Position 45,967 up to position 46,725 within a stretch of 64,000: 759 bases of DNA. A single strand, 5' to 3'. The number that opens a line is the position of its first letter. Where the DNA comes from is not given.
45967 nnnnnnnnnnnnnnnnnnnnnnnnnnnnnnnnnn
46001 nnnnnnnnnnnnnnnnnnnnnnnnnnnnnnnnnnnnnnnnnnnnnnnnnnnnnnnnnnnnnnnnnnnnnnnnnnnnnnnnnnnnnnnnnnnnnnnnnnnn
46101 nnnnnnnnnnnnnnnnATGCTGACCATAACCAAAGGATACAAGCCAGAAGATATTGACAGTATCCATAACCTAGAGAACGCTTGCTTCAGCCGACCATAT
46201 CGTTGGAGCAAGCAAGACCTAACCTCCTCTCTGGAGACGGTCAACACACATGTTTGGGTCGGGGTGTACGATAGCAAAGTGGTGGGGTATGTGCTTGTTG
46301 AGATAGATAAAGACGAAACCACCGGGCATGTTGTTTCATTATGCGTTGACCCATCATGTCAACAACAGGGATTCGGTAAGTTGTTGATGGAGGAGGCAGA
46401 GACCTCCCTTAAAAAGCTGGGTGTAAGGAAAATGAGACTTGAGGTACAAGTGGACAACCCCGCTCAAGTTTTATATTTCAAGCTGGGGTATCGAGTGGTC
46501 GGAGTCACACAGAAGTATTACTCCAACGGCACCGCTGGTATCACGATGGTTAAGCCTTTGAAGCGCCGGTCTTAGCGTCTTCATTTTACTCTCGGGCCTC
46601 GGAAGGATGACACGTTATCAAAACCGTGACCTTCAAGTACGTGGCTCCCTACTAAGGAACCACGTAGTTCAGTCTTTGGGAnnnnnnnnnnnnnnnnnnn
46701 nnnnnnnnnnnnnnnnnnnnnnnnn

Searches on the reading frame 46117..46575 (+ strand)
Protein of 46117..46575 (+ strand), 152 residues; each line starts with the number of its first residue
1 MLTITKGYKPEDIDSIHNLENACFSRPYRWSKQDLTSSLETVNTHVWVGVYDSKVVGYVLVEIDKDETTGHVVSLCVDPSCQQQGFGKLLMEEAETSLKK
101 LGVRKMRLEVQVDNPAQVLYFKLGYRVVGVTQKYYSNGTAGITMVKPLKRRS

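Call 10: search_protein_families(library=phrogs, proteins=[window:46117-46575:+], max_evalue=0.001)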
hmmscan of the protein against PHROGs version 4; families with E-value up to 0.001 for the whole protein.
window:46117-46575:+ (152 aa): 2 families
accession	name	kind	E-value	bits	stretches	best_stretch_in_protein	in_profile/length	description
phrog_1249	-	other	1.3e-17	65.1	1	8-135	13-158/180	acetyltransferase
phrog_3810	-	other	5.9e-14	53.3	1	45-128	60-145/155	acetyltransferase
